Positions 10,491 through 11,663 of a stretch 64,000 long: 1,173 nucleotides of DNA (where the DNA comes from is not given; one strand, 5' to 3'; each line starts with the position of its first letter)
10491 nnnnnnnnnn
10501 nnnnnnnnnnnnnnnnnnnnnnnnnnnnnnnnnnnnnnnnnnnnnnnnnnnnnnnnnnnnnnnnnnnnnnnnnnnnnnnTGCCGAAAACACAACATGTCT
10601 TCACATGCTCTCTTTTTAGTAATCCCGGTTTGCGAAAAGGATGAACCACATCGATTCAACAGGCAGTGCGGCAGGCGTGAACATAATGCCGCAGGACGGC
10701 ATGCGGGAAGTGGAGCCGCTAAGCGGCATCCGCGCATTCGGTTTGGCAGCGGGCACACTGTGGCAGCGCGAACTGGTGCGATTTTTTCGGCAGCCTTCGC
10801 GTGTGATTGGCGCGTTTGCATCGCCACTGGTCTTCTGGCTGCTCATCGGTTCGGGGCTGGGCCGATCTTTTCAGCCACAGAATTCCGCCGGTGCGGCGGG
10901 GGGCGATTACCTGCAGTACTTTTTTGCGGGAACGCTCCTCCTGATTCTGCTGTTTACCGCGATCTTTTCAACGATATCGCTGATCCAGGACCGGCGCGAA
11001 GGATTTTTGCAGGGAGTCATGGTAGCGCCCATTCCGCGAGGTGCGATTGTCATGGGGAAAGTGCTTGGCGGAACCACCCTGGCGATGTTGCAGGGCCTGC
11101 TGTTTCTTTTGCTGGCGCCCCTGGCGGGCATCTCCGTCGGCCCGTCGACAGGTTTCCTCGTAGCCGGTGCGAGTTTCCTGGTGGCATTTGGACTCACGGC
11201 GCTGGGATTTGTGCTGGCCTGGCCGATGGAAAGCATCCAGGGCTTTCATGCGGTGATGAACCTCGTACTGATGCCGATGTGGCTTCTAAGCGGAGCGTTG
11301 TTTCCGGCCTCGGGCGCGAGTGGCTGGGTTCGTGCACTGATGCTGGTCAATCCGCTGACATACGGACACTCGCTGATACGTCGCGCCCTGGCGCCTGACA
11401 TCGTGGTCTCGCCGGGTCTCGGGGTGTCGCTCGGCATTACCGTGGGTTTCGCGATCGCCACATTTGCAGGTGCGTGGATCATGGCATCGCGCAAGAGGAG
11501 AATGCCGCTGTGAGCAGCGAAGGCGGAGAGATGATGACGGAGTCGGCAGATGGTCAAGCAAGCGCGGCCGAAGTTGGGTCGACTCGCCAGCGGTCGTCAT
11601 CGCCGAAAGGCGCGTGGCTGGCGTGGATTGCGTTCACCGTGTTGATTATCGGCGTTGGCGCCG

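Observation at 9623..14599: ABC-2 exporter fused in an operon with SCO, DUF420, a CPMC mini-membrane protein and a Cys-cluster membrane protein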

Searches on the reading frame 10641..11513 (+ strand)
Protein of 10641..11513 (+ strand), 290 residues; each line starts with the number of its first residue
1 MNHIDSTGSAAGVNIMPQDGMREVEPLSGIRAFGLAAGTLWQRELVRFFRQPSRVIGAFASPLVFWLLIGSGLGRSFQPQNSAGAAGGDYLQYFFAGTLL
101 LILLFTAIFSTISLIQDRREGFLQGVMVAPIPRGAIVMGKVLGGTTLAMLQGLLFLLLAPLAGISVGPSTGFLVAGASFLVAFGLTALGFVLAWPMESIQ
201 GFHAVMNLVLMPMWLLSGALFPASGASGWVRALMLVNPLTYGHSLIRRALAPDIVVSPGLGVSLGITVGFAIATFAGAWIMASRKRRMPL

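Call 3: search_protein_families(library=pfam, proteins=[window:10641-11513:+], max_evalue=0.01)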
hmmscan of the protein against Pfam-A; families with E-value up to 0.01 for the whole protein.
window:10641-11513:+ (290 aa): 4 families
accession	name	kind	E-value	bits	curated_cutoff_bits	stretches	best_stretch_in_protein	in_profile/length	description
PF01061.29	ABC2_membrane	-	2e-27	96.5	26.9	1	39-247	5-207/211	ABC-2 type transporter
PF12698.13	ABC2_membrane_3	-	7e-14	52.1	31.6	1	89-280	159-347/347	ABC-2 family transporter protein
PF12730.13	ABC2_membrane_4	-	1.2e-05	25.9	27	1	44-196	5-155/179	ABC-2 family transporter protein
PF12679.13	ABC2_membrane_2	-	0.00072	19.3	27.2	0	107-190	83-163/283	ABC-2 family transporter protein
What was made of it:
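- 10641..11513 (+): ABC-2 permease (274-290 aa, depending on the start codon), about 6 TM helices. Call 3: PF01061, 2e-27.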

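Call 4: search_protein_families(library=ncbifam, proteins=[window:10641-11513:+], max_evalue=0.01)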
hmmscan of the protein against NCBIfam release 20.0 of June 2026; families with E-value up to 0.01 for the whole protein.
window:10641-11513:+ (290 aa): 9 families
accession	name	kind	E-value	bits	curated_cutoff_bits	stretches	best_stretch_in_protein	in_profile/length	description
TIGR01247.1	drrB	subfamily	6.3e-45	153.7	223.05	1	43-271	1-225/236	daunorubicin resistance ABC transporter membrane protein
TIGR03861.1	phenyl_ABC_PedC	subfamily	5e-32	111.5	241.35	1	40-272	7-242/253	alcohol ABC transporter, permease protein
NF011648.0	PRK15066.1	subfamily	1.6e-10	41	225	1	36-287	9-254/257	ABC transporter permease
TIGR01291.1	nodJ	subfamily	8.6e-10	38.6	206.65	1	40-270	10-235/253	ABC-2 type transporter, NodJ family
NF038293.1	permease_SagH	equivalog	1.9e-05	23.6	450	1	92-224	178-310/370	SagH family ABC transporter permease subunit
NF033858.1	ABC2_perm_RbbA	equivalog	1.9e-05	22.8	1050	1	99-248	721-871/909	ribosome-associated ATPase/putative transporter RbbA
TIGR01248.1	drrC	subfamily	3.6e-05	24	165.65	1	104-242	2-141/152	daunorubicin resistance protein C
TIGR00025.1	Mtu_efflux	paralog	0.00047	19.8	146.9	1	89-272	36-224/238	ABC transporter efflux protein, DrrB family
NF033853.2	KPN_two_small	subfamily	0.00064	19.3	33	1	100-120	9-29/37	small membrane protein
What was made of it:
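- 10641..11513 (+): Call 4: TIGR01247 drrB, 154 bits, below cutoff.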

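Call 12: find_homologous_proteins(query=window:10689-11513:+, max_evalue=1e-10)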
Query window:10689-11513:+ (274 aa): 7996 proteins with E <= 1e-10 among 8000 candidates; the best 120 are listed.
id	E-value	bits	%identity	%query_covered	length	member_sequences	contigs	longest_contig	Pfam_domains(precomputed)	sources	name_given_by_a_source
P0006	6.7e-168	575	100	100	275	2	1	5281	PF01061.30,PF12730.14,PF12698.14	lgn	-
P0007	2.3e-130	452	79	98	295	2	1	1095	PF01061.30,PF12698.14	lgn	-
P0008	1.2e-128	446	79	98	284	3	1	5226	PF01061.30,PF12698.14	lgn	-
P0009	4.9e-124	431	75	99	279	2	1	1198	PF01061.30,PF12698.14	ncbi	-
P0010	7.6e-124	431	76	97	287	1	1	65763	PF01061.30,PF12698.14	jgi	jgi:ABC-2 type transport system permease protein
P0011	1.3e-121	423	74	97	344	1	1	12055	PF01061.30,PF12698.14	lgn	-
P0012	1.6e-119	416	74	98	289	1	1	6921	PF01061.30,PF12698.14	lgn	-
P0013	6.7e-117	408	66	78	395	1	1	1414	PF01061.30,PF12698.14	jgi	jgi:ABC-2 type transport system permease protein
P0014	8.9e-110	384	67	97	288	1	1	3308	PF12679.14,PF01061.30,PF12698.14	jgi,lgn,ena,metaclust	metaclust:\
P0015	6.8e-109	381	67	97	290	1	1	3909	PF01061.30,PF12698.14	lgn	-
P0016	8.1e-109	381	68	92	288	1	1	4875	PF12679.14,PF01061.30,PF12730.14,PF12698.14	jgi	jgi:ABC-2 type transport system permease protein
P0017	3.5e-108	379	67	98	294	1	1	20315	PF12679.14,PF01061.30,PF12730.14,PF12698.14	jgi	-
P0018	3.6e-103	363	63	94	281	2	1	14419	PF01061.30,PF10920.16,PF12698.14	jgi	-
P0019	1.4e-101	357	64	94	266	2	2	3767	PF01061.30,PF10920.16,PF12698.14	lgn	-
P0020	1.4e-100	354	65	93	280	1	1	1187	PF12679.14,PF01061.30,PF10920.16,PF12730.14,PF12698.14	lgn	-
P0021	4.0e-100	353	65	94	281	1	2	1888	PF12679.14,PF01061.30,PF10920.16,PF12730.14,PF12698.14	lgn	-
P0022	5.0e-100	352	64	94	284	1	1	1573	PF01061.30,PF12698.14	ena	-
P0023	7.7e-100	352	65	95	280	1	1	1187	PF12679.14,PF01061.30,PF10920.16,PF12698.14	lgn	-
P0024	1.1e-99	351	62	93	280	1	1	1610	PF12679.14,PF01061.30,PF10920.16,PF12730.14,PF12698.14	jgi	jgi:ABC-2 type transport system permease protein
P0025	1.6e-99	351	63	97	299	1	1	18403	PF01061.30,PF12730.14,PF12698.14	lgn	-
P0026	3.7e-99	350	65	93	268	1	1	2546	PF12679.14,PF01061.30,PF12730.14,PF12698.14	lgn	-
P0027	6.8e-99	349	64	95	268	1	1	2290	PF12679.14,PF01061.30,PF10920.16,PF12698.14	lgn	-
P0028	4.6e-98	346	65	93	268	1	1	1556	PF12679.14,PF01061.30,PF12730.14,PF12698.14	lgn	-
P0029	1.8e-97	344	63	96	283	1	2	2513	PF01061.30,PF12698.14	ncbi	-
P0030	3.6e-97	343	63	93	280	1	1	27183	PF01061.30,PF10920.16,PF12698.14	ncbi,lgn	-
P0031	3.7e-97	343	62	96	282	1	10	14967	PF01061.30,PF12698.14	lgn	-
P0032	3.6e-96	340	63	95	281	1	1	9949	PF01061.30,PF12698.14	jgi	jgi:ABC-2 type transport system permease protein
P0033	4.9e-96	339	64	93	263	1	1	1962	PF12679.14,PF01061.30,PF12698.14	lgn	-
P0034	1.9e-95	337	61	100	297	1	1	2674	PF01061.30,PF12730.14,PF12698.14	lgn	-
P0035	6.7e-95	336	62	97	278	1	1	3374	PF01061.30,PF12730.14,PF12698.14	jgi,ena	-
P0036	8.9e-95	335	59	97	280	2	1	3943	PF12679.14,PF01061.30,PF10920.16,PF12698.14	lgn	-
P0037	2.2e-94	334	62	93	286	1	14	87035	PF12679.14,PF01061.30,PF12698.14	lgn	-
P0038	3.4e-94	333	63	94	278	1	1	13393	PF01061.30,PF12698.14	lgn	-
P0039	1.2e-93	332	62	93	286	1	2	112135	PF12679.14,PF01061.30,PF12730.14,PF12698.14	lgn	-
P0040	2.3e-89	317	61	93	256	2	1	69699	PF01061.30,PF12698.14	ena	-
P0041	9.8e-89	315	62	96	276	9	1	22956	PF12679.14,PF01061.30,PF12698.14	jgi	-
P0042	1.2e-88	315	64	86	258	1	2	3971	PF01061.30,PF12730.14,PF12698.14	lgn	-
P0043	6.0e-88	313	63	86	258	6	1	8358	PF01061.30,PF12698.14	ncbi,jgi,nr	ncbi:MAG: multidrug ABC transporter permease [Acidobacteria bacterium]|nr:MAG: multidrug ABC transpo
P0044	1.2e-87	312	62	93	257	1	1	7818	PF01061.30,PF12698.14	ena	-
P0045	1.6e-87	311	62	93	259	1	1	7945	PF01061.30,PF12698.14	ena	-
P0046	3.5e-87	310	60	93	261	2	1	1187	PF01061.30,PF12698.14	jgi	jgi:ABC-2 type transport system permease protein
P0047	3.8e-87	310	60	93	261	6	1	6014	PF01061.30,PF12698.14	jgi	-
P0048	5.6e-87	310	60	92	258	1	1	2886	PF01061.30,PF12730.14,PF12698.14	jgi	jgi:ABC-2 type transport system permease protein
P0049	7.0e-87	309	60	93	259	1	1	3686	PF01061.30,PF12698.14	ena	-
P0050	9.5e-87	309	61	92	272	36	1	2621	PF12679.14,PF01061.30,PF12698.14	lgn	-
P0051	1.3e-86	308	62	87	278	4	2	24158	PF01061.30,PF12698.14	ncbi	-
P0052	1.7e-86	308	61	86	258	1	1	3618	PF01061.30,PF12698.14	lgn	-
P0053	2.1e-86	308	60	93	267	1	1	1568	PF01061.30,PF12698.14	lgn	-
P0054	2.5e-86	307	59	94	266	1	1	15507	PF12679.14,PF01061.30,PF12730.14,PF12698.14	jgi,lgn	jgi:ABC-2 type transport system permease protein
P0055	2.5e-86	307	61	93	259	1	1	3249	PF01061.30,PF12698.14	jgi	jgi:ABC-2 type transport system permease protein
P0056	2.6e-86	307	62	86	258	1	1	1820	PF01061.30,PF12730.14,PF12698.14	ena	-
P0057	3.3e-86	307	63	91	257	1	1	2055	PF01061.30,PF12698.14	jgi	jgi:ABC-2 type transport system permease protein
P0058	3.3e-86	307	57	92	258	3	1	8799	PF01061.30,PF12698.14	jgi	jgi:ABC-2 type transport system permease protein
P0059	4.9e-86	307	61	92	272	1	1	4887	PF01061.30,PF12698.14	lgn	-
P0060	5.6e-86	306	59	92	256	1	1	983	PF01061.30,PF12698.14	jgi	jgi:ABC-2 type transport system permease protein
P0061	5.8e-86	306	64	87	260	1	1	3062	PF01061.30,PF12698.14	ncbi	-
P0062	6.3e-86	306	60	92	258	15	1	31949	PF01061.30,PF12730.14,PF12698.14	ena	-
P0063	6.4e-86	306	61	86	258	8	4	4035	PF01061.30,PF12730.14,PF12698.14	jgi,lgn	jgi:ABC-2 type transport system permease protein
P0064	6.7e-86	306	61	86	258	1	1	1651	PF01061.30,PF12730.14,PF12698.14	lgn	-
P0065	6.7e-86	306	61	86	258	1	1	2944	PF01061.30,PF12730.14,PF12698.14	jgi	jgi:ABC-2 type transport system permease protein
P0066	6.9e-86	306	60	96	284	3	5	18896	PF12679.14,PF01061.30,PF12730.14,PF12698.14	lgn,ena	-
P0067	7.6e-86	306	60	92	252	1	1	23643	PF01061.30,PF12698.14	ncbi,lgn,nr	ncbi:MAG: ABC transporter permease [Acidobacteriota bacterium]|nr:ABC transporter permease [Acidobac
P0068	8.2e-86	306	61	91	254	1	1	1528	PF01061.30,PF12698.14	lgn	-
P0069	9.2e-86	306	62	92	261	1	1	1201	PF01061.30,PF12698.14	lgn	-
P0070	1.3e-85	305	59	96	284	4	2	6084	PF12679.14,PF01061.30,PF12730.14,PF12698.14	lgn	-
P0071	1.4e-85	305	61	88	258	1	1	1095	PF01061.30,PF12730.14,PF12698.14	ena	-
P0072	1.5e-85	305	56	100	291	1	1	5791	PF01061.30,PF12698.14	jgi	jgi:ABC-2 type transport system permease protein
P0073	2.1e-85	304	60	92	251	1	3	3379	PF01061.30,PF12698.14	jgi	jgi:ABC-2 type transport system permease protein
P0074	2.1e-85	304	61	92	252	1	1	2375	PF01061.30,PF12698.14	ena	-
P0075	2.4e-85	304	59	92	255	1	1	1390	PF01061.30,PF12698.14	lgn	-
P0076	2.6e-85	304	60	92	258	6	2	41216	PF01061.30,PF12730.14,PF12698.14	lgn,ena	-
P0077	2.8e-85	304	58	91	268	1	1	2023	PF01061.30,PF12698.14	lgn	-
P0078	2.8e-85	304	63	85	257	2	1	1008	PF01061.30,PF12698.14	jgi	jgi:ABC-2 type transport system permease protein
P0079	3.0e-85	304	60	92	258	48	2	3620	PF01061.30,PF12730.14,PF12698.14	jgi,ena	-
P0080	4.1e-85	303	59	85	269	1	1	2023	PF01061.30,PF12698.14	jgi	jgi:ABC-2 type transport system permease protein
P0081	4.2e-85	303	59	92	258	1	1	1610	PF01061.30,PF12730.14,PF12698.14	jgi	jgi:ABC-2 type transport system permease protein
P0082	4.2e-85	303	61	90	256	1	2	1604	PF12679.14,PF01061.30,PF12698.14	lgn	-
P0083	4.3e-85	303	59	92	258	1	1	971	PF01061.30,PF12730.14,PF12698.14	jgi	jgi:ABC-2 type transport system permease protein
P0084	4.3e-85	303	60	93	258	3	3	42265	PF01061.30,PF12698.14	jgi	-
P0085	4.4e-85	303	59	92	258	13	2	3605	PF01061.30,PF12730.14,PF12698.14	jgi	-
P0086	5.1e-85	303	56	97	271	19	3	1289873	PF01061.30,PF12698.14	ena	-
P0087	5.2e-85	303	59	92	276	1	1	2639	PF01061.30,PF12698.14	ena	-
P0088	5.3e-85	303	60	86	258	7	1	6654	PF01061.30,PF12730.14,PF12698.14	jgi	-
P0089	5.8e-85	303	57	93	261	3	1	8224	PF01061.30,PF12698.14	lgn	-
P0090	5.9e-85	303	59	97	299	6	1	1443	PF01061.30,PF12698.14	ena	-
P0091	6.3e-85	303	57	97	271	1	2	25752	PF01061.30,PF12698.14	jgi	jgi:ABC-2 type transport system permease protein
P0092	6.4e-85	303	57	92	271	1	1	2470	PF01061.30,PF12698.14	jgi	jgi:ABC-2 type transport system permease protein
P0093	7.2e-85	303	57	92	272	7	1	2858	PF01061.30,PF12698.14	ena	-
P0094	9.0e-85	302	58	94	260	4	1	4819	PF01061.30,PF12698.14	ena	-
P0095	9.5e-85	302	59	92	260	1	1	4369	PF01061.30,PF12698.14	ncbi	-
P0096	9.8e-85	302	57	92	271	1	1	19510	PF01061.30,PF12698.14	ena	-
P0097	1.1e-84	302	63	91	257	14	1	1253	PF01061.30,PF12698.14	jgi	jgi:ABC-2 type transport system permease protein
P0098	1.3e-84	302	59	92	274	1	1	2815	PF01061.30,PF12698.14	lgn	-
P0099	1.4e-84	302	59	92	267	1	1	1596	PF01061.30,PF12698.14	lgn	-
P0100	1.6e-84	302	61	90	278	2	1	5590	PF01061.30,PF12698.14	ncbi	-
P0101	1.6e-84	302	59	85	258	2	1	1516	PF12679.14,PF01061.30,PF12698.14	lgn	-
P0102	1.8e-84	301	59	92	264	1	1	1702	PF01061.30,PF12698.14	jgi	-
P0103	1.8e-84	301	57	92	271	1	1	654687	PF01061.30,PF12698.14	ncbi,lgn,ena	-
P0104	2.0e-84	301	58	92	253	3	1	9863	PF12679.14,PF01061.30,PF12698.14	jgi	jgi:ABC-2 type transport system permease protein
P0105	2.2e-84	301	60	92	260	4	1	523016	PF01061.30,PF12698.14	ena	-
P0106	2.2e-84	301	61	90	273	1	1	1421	PF01061.30,PF12698.14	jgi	jgi:ABC-2 type transport system permease protein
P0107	2.2e-84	301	62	86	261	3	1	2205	PF01061.30,PF12698.14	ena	-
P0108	2.3e-84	301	59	92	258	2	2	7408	PF01061.30,PF12698.14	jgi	jgi:ABC-2 type transport system permease protein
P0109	2.3e-84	301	59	90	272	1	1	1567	PF01061.30,PF12698.14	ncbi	-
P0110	2.4e-84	301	60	92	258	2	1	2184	PF01061.30,PF12730.14,PF12698.14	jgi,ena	-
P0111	2.4e-84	301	63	85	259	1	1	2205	PF01061.30,PF12698.14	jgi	-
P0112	2.5e-84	301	61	92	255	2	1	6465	PF01061.30,PF12698.14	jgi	-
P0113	2.6e-84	301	58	92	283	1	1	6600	PF01061.30,PF12698.14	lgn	-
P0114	2.6e-84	301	60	92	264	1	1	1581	PF01061.30,PF12698.14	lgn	-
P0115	2.7e-84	301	61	92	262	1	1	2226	PF01061.30,PF12730.14,PF12698.14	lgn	-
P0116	2.8e-84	301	59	93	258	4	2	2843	PF01061.30,PF12698.14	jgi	-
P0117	2.9e-84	301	61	86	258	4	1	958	PF01061.30,PF12730.14,PF12698.14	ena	-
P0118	3.0e-84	301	62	86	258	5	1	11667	PF01061.30,PF12698.14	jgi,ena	-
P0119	3.3e-84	301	59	94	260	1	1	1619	PF01061.30,PF12698.14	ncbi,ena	-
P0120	3.3e-84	301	56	92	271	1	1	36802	PF01061.30,PF12698.14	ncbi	-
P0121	3.7e-84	300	56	93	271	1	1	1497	PF01061.30,PF12698.14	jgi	jgi:ABC-2 type transport system permease protein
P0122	3.8e-84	300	60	86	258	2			PF01061.30,PF12698.14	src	-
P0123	4.2e-84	300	57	92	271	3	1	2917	PF01061.30,PF12698.14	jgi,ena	-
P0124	4.5e-84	300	60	92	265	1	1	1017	PF01061.30,PF12698.14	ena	-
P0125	4.6e-84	300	59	92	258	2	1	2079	PF01061.30,PF12698.14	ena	-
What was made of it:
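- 10641..11513 (+): Call 12: 7,996 of the 8,000 scored candidates reach E<=1e-10, and the 120 listed are 56-79% identical.
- Some relatives' precomputed Pfam lists include PF12679 (call 12).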

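Call 14: find_encoding_contigs(protein=P0010, flank=8000, max_places=2)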
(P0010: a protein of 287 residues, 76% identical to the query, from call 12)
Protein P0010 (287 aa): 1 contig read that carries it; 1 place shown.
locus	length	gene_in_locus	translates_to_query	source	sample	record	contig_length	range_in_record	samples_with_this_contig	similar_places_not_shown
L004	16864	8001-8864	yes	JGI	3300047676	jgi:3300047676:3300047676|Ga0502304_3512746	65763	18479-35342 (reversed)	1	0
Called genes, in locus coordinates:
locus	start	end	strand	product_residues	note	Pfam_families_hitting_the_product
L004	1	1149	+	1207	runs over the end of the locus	PF17757:UvrB_inter, PF02559:CarD_TRCF_RID, PF00270:DEAD, PF04851:ResIII, PF00271:Helicase_C, PF22590:Cas3-like_C_2 (weak), PF03461:TRCF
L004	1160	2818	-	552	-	PF01636:APH, PF02958:EcKL (weak)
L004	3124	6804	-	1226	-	PF15902:Sortilin-Vps10 (faint)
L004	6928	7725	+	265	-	PF00005:ABC_tran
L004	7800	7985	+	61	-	-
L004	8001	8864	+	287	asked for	PF01061:ABC2_membrane, PF12698:ABC2_membrane_3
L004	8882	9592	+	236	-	PF00578:AhpC-TSA (weak), PF02630:SCO1-SenC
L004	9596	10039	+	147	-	PF04238:DUF420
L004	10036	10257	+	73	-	-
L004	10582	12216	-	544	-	PF00128:Alpha-amylase, PF16657:Malt_amylase_C (weak), PF22157:SupH-like_C (weak)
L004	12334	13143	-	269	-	-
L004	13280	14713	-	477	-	PF05221:AdoHcyase, PF00670:AdoHcyase_NAD, PF02826:2-Hacid_dh_C (weak)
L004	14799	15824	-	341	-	PF01022:HTH_5, PF12840:HTH_20, PF13489:Methyltransf_23, PF01209:Ubie_methyltran, PF08241:Methyltransf_11, PF08242:Methyltransf_12, PF13649:Methyltransf_25, PF13847:Methyltransf_31, +5 more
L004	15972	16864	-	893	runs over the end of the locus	PF13145:Rotamase_2 (weak), PF00639:Rotamase, PF13616:Rotamase_3 (weak)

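Call 15: find_encoding_contigs(protein=P0039, flank=8000, max_places=2)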
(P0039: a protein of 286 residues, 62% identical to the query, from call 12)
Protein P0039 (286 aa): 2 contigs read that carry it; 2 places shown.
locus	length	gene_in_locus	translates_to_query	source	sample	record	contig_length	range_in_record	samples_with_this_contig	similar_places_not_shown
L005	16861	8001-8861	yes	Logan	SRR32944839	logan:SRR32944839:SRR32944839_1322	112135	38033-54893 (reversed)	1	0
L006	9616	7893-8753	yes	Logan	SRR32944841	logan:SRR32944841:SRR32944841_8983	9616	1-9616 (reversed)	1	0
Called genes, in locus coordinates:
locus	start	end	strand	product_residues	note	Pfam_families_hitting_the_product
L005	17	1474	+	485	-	PF02638:GHL10, PF13200:DUF4015, PF13620:CarboxypepD_reg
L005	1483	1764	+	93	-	PF04456:DUF503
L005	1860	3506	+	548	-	PF13231:PMT_2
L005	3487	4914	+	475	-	PF09852:DUF2079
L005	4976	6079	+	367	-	PF02628:COX15-CtaA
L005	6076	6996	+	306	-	PF01040:UbiA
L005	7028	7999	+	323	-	PF00005:ABC_tran, PF13304:AAA_21 (faint)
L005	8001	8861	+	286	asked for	PF12679:ABC2_membrane_2, PF01061:ABC2_membrane, PF12730:ABC2_membrane_4 (weak), PF12698:ABC2_membrane_3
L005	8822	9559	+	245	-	PF02630:SCO1-SenC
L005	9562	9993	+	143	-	PF04238:DUF420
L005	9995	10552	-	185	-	-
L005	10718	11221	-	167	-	-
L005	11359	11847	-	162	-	-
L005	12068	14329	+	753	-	PF00884:Sulfatase, PF16347:SGSH_C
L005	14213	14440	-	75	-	-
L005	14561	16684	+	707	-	PF01564:Spermine_synth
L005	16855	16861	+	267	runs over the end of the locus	PF00300:His_Phos_1 (weak)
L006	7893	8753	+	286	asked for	PF12679:ABC2_membrane_2, PF01061:ABC2_membrane, PF12730:ABC2_membrane_4 (weak), PF12698:ABC2_membrane_3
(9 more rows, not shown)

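Call 16: find_encoding_contigs(protein=P0086, flank=8000, max_places=2)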
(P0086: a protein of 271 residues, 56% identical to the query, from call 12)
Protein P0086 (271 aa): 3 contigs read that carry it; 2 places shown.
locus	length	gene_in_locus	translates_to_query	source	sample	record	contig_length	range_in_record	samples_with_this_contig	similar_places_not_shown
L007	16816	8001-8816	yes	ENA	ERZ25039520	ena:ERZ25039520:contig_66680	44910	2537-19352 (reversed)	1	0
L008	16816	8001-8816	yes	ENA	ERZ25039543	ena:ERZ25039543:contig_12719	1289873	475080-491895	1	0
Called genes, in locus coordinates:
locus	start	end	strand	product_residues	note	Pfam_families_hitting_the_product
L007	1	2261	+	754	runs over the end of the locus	PF22019:GlgB_N, PF02922:CBM_48, PF00128:Alpha-amylase, PF02806:Alpha-amylase_C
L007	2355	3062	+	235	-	PF07963:N_methyl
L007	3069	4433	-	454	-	PF13742:tRNA_anti_2, PF01336:tRNA_anti-codon, PF02601:Exonuc_VII_L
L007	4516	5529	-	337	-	PF05496:RuvB_N, PF00004:AAA, PF07728:AAA_5, PF17864:AAA_lid_4, PF05491:WHD_RuvB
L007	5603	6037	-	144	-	PF13581:HATPase_c_2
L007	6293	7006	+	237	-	-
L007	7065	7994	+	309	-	PF00165:HTH_AraC (weak), PF12833:HTH_18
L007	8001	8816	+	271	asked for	PF01061:ABC2_membrane, PF12698:ABC2_membrane_3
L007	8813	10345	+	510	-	PF02142:MGS, PF01808:AICARFT_IMPCHas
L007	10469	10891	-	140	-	PF01042:Ribonuc_L-PSP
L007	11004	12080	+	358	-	PF07517:SecA_DEAD, PF00270:DEAD (weak)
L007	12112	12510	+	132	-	PF01043:SecA_PP_bind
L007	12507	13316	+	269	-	PF21090:P-loop_SecA, PF07516:SecA_SW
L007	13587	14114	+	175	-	PF07516:SecA_SW (weak)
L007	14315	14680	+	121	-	-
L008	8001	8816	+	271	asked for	PF01061:ABC2_membrane, PF12698:ABC2_membrane_3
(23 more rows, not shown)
